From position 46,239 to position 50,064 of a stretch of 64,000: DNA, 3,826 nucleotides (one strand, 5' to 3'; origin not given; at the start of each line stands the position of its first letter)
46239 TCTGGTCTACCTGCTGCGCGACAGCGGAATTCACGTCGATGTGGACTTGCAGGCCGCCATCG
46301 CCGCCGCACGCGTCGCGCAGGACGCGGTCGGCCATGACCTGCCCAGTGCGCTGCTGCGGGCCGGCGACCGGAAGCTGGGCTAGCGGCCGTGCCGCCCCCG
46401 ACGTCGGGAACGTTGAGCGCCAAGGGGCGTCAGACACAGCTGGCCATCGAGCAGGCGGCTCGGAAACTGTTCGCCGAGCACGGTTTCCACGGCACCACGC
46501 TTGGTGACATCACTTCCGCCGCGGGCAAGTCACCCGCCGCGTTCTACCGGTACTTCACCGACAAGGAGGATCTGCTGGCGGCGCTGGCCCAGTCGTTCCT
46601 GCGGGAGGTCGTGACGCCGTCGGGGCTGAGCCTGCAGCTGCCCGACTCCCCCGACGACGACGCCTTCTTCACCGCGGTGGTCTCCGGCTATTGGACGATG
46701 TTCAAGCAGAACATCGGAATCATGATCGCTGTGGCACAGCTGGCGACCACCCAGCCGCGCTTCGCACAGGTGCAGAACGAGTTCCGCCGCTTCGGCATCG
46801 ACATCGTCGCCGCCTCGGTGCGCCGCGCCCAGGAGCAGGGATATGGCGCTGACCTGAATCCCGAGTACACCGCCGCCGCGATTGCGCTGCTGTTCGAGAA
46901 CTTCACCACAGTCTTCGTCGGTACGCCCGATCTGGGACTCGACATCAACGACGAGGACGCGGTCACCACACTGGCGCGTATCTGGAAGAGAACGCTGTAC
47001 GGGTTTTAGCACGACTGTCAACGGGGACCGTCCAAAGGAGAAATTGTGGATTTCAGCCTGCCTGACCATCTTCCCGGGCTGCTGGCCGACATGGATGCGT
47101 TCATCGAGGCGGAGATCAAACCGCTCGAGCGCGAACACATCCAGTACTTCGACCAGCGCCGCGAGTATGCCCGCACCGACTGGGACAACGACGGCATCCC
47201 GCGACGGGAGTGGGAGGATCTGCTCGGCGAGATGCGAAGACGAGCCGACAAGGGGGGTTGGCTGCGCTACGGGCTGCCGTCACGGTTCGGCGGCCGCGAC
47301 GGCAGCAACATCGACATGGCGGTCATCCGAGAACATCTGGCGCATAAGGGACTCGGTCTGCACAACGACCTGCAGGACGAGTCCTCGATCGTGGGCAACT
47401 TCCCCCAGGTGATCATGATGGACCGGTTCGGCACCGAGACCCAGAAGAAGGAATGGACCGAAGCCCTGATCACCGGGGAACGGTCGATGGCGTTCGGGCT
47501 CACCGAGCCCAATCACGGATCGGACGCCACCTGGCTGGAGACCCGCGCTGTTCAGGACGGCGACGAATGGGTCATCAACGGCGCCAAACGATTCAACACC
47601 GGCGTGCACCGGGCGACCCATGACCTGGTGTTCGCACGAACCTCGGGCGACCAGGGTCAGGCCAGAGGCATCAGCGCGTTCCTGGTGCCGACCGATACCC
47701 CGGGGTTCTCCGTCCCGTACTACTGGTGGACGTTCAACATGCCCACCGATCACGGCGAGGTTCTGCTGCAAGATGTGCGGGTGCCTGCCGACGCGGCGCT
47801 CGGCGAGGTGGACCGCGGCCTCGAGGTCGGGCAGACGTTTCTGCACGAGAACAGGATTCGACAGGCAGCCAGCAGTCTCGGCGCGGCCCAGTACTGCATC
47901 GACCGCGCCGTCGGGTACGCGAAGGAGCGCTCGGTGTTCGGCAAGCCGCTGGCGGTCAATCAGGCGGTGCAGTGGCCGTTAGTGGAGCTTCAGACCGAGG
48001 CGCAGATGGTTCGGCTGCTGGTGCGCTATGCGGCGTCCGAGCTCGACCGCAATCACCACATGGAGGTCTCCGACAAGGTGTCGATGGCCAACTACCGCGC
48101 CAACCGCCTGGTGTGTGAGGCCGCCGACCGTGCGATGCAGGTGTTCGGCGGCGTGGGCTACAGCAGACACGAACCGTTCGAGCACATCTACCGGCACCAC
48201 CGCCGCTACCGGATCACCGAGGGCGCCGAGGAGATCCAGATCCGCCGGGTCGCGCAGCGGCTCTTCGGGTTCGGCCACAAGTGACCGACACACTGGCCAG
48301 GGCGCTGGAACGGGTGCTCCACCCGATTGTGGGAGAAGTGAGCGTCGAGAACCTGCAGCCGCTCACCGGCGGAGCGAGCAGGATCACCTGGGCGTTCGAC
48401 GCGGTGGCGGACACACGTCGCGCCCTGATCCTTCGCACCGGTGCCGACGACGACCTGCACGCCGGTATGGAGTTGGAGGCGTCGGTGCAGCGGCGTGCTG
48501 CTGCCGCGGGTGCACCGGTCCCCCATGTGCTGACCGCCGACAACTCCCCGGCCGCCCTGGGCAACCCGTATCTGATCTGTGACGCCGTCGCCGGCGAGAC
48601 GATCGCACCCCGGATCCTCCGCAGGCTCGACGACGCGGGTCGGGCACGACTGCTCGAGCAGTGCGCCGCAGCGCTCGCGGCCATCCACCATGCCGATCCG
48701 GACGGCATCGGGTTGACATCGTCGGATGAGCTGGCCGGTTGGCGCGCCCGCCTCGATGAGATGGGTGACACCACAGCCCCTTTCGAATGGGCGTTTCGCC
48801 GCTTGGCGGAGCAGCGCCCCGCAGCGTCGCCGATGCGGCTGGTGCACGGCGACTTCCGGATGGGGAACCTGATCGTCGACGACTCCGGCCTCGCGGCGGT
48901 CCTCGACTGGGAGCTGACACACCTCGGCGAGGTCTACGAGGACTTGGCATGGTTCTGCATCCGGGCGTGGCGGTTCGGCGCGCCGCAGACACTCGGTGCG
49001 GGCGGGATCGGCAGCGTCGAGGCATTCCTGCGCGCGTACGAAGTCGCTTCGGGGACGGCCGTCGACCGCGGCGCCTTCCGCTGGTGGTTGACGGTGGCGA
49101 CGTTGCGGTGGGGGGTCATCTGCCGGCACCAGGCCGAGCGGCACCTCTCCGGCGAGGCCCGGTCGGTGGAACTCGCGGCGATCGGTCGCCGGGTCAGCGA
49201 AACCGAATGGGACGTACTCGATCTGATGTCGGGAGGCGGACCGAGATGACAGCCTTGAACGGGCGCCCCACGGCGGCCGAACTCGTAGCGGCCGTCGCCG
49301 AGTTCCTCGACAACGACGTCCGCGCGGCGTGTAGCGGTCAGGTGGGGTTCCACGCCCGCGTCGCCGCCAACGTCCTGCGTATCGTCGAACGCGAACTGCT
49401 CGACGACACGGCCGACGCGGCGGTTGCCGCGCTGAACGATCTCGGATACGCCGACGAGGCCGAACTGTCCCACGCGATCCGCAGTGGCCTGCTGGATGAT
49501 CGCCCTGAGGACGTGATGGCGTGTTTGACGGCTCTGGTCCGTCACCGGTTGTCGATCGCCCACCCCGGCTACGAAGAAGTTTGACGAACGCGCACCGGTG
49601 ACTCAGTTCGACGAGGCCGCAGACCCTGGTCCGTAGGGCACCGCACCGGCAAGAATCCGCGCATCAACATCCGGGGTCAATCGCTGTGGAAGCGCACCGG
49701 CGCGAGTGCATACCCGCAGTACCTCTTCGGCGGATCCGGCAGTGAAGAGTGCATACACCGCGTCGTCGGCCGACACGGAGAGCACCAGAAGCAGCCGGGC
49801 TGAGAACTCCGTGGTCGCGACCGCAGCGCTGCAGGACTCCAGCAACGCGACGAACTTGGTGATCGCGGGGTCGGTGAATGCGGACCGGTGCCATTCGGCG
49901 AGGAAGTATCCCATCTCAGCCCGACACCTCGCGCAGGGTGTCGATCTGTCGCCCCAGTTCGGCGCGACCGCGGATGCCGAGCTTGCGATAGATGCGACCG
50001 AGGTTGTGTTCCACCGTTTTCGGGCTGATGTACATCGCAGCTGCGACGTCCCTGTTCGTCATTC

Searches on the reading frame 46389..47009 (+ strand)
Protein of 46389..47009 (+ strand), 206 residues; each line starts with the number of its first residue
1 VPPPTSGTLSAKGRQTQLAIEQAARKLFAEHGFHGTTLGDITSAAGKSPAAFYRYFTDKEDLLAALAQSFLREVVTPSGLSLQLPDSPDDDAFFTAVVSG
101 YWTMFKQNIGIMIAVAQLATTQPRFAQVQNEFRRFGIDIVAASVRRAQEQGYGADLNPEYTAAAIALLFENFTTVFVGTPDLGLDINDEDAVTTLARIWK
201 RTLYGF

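Call 38: search_protein_families(library=pfam, proteins=[window:46389-47009:+], max_evalue=0.0001)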
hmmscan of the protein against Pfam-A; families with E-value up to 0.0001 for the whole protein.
window:46389-47009:+ (206 aa): 2 families
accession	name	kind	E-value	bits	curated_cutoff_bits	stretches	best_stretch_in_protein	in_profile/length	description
PF00440.29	TetR_N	-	5.2e-17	61.8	24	1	22-66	3-47/47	Bacterial regulatory proteins, tetR family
PF21313.2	EthR_C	-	1.7e-05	25.6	27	1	97-205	4-111/111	Transcriptional regulator EthR, C-terminal domain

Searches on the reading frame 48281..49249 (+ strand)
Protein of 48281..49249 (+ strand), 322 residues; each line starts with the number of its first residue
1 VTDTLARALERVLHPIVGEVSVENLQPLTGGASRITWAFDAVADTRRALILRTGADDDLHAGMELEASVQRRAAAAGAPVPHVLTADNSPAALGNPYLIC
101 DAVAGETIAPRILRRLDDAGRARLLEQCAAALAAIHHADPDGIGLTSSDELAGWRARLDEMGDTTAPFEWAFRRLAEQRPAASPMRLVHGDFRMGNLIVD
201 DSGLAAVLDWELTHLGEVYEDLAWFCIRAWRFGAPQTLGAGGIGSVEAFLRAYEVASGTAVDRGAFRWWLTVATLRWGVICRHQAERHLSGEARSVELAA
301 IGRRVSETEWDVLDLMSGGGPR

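Call 38: search_protein_families(library=pfam, proteins=[window:48281-49249:+], max_evalue=0.0001)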
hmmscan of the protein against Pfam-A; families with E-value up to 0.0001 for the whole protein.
window:48281-49249:+ (322 aa): 1 family
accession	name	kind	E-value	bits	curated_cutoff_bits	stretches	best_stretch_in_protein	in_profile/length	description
PF01636.29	APH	-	2.9e-31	109.5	23.2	1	25-252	2-228/239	Phosphotransferase enzyme family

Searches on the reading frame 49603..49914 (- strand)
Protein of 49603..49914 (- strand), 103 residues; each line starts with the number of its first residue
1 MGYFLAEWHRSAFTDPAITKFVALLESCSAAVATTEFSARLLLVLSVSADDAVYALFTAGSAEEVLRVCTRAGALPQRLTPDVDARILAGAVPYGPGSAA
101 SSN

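Call 4: search_protein_families(library=pfam, proteins=[window:49603-49914:-], max_evalue=0.01)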
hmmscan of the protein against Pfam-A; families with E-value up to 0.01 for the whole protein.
window:49603-49914:- (103 aa): 0 families

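Call 5: search_protein_families(library=ncbifam, proteins=[window:49603-49914:-], max_evalue=0.01)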
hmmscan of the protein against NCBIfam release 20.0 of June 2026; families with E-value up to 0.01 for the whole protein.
window:49603-49914:- (103 aa): 0 families
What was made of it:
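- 49603..49914 (-): 103-aa small protein translationally coupled to LAL1 (TGA-G-ATG). No family match. No Pfam or NCBIfam hit (calls 4, 5).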

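Call 46: search_protein_families(library=padloc, proteins=[window:49603-49914:-], max_evalue=0.001)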
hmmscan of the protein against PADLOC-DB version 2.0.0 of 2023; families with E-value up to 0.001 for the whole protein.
window:49603-49914:- (103 aa): 0 families
